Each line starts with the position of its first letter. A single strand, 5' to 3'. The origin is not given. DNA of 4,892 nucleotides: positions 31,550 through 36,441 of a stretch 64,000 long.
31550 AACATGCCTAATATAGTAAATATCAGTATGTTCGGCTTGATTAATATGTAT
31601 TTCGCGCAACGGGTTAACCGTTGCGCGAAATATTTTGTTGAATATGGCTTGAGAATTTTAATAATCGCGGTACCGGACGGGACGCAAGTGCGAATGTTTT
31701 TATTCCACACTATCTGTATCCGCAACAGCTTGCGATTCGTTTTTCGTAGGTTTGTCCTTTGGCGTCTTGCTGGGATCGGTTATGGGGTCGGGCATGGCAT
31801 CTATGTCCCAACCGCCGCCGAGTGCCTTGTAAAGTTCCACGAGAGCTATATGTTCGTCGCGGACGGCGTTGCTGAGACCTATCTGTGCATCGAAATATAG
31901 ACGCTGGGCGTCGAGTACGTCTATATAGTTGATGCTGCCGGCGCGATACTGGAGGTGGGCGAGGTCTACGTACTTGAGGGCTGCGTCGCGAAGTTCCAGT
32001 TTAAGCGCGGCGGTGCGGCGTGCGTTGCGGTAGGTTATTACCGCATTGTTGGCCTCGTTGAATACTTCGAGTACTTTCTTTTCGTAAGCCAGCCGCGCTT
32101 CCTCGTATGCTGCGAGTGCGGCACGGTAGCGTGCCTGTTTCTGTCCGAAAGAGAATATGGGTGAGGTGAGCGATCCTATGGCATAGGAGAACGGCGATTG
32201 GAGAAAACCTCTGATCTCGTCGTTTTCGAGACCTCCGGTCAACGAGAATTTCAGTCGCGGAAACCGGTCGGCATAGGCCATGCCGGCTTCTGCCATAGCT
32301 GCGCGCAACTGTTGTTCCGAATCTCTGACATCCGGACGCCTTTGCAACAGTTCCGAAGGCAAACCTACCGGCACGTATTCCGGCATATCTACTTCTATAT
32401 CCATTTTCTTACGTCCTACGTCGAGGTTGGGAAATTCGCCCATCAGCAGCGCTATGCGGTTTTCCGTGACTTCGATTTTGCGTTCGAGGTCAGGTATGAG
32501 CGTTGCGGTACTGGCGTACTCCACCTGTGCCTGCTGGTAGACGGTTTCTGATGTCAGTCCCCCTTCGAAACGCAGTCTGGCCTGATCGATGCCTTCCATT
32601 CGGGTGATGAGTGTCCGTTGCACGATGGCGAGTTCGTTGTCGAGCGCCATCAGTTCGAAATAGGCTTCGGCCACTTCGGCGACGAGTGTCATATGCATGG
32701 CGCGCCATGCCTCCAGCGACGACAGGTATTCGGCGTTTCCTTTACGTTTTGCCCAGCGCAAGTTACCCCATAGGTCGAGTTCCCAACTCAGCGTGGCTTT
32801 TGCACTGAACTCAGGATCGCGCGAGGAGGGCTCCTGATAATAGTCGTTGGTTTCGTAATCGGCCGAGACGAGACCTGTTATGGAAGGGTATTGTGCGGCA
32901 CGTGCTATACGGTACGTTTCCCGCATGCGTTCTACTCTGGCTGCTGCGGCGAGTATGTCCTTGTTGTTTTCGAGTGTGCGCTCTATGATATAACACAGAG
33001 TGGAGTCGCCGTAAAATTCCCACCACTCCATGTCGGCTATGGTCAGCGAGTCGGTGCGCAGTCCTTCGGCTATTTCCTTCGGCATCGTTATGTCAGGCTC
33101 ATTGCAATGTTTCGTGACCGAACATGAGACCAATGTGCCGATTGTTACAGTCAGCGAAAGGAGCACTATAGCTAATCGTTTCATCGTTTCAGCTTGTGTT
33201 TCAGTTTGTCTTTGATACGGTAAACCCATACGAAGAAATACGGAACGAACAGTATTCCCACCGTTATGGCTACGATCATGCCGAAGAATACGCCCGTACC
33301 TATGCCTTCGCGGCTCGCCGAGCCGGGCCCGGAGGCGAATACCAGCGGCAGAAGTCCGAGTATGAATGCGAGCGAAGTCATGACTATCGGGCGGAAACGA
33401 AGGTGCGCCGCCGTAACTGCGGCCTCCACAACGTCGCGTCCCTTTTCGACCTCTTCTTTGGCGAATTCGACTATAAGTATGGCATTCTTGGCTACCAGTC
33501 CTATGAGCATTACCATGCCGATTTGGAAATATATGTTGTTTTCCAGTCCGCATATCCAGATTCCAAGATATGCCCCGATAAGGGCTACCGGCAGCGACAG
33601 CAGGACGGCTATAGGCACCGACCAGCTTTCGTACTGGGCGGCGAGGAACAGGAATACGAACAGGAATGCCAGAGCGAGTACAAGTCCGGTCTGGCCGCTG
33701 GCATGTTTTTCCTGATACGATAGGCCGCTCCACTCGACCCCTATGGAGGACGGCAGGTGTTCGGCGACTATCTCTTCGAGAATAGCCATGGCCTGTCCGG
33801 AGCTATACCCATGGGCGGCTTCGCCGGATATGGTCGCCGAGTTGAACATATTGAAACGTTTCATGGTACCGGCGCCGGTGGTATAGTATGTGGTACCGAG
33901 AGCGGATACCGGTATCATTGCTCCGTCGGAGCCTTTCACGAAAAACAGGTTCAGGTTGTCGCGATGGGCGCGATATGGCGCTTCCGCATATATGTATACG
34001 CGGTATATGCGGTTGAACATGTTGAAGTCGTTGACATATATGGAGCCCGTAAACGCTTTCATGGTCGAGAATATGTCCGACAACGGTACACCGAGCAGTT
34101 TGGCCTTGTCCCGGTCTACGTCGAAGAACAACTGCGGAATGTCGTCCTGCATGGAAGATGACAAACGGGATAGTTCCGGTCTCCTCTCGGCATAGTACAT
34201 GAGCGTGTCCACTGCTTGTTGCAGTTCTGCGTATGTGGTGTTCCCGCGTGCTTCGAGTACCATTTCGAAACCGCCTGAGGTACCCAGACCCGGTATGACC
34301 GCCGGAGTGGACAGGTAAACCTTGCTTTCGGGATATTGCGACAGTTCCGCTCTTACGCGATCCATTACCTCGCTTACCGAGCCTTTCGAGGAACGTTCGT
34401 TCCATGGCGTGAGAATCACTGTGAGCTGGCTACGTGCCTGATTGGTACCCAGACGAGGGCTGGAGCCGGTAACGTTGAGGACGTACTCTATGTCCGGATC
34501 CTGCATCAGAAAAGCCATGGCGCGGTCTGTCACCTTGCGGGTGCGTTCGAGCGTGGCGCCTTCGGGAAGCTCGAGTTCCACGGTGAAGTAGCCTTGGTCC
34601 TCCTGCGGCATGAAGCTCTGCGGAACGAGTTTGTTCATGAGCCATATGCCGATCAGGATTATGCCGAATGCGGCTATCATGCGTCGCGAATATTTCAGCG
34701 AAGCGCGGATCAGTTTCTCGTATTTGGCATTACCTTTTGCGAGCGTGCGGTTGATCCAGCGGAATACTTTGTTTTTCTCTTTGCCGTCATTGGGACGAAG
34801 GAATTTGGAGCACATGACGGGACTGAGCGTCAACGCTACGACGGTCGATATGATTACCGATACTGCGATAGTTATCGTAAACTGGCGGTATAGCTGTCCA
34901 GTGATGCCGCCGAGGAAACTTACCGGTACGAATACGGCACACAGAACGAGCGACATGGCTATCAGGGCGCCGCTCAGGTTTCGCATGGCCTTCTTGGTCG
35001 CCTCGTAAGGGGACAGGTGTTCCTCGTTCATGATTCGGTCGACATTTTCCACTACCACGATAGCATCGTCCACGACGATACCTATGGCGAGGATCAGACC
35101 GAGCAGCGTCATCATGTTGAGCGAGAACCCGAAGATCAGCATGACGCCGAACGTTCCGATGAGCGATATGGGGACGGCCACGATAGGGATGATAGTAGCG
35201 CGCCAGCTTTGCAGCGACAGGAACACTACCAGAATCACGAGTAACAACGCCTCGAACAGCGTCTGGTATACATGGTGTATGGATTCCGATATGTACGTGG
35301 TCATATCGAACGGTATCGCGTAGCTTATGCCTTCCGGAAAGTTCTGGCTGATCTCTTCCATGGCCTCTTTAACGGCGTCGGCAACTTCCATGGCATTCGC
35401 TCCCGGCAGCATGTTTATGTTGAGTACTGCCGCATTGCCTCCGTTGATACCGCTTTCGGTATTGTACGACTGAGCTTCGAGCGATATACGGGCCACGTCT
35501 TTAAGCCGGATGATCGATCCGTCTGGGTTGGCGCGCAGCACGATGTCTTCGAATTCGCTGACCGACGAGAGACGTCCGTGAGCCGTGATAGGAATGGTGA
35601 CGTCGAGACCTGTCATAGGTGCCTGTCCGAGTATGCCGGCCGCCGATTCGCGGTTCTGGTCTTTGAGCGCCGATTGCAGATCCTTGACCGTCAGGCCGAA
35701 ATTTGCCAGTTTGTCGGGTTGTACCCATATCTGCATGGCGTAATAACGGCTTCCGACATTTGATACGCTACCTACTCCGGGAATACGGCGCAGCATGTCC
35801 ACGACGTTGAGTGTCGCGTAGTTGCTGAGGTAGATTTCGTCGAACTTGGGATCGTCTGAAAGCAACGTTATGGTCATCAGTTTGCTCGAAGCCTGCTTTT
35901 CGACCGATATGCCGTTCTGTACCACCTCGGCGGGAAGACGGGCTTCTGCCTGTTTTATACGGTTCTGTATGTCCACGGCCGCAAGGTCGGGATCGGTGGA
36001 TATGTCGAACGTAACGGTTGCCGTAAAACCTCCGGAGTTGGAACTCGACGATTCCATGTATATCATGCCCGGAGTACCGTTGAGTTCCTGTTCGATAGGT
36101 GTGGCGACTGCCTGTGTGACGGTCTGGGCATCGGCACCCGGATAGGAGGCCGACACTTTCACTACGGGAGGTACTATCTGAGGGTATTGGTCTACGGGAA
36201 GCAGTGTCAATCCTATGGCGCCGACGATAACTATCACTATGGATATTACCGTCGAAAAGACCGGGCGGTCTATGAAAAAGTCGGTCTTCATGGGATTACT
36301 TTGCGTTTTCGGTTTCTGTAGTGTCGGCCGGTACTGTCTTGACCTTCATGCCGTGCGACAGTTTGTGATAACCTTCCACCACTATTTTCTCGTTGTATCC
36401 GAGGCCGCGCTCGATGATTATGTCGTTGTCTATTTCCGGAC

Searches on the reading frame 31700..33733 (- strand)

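Call 88: search_protein_families(library=pfam, proteins=[window:31700-33733:-], max_evalue=0.001)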
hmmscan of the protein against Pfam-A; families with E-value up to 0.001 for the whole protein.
window:31700-33733:- (677 aa): 1 family
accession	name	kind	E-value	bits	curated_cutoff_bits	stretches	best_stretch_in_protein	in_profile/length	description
PF02321.23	OEP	-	2.2e-50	171.5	22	2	460-639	6-187/187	Outer membrane efflux protein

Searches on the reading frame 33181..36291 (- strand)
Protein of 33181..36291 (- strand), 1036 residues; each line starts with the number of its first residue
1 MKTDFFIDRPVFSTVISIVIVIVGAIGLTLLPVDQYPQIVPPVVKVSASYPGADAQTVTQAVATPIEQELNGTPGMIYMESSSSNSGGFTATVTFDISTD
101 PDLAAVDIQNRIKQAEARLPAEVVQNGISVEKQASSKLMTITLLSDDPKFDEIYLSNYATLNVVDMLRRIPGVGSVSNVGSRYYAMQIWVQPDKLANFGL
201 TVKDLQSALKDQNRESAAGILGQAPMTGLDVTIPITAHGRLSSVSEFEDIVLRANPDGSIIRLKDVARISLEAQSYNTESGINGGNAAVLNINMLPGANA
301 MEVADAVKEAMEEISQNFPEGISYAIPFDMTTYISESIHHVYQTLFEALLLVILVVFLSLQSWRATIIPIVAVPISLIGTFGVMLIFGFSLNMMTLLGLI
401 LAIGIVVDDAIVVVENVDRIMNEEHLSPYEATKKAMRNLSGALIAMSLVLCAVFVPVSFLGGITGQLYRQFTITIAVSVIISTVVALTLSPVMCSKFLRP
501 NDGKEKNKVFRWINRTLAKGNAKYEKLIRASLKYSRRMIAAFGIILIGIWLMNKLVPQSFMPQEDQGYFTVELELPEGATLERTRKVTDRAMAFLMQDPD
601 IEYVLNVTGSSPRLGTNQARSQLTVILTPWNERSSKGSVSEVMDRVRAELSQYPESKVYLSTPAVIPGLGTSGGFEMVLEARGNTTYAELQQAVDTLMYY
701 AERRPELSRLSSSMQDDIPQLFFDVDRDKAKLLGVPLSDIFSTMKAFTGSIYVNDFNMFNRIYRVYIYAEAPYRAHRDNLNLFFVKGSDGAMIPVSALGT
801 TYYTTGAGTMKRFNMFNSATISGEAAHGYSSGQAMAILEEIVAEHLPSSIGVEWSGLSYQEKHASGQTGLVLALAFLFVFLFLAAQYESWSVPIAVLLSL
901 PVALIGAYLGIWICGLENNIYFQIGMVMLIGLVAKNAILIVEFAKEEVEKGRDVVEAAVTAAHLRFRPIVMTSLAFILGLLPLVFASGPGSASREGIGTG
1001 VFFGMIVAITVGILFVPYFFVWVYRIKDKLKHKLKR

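Call 88: search_protein_families(library=pfam, proteins=[window:33181-36291:-], max_evalue=0.001)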
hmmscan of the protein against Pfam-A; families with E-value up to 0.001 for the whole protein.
window:33181-36291:- (1036 aa): 3 families
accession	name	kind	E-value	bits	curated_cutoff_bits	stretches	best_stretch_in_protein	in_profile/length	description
PF00873.25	ACR_tran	-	0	1119.1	28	1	4-1023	3-1020/1021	AcrB/AcrD/AcrF family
PF03176.21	MMPL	-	4.8e-16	59.1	20.5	2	298-512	101-319/333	MMPL family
PF02355.23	SecD_SecF_C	-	5.6e-09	36.1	20.5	1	338-486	30-175/189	Protein export membrane protein SecD/SecF, C-terminal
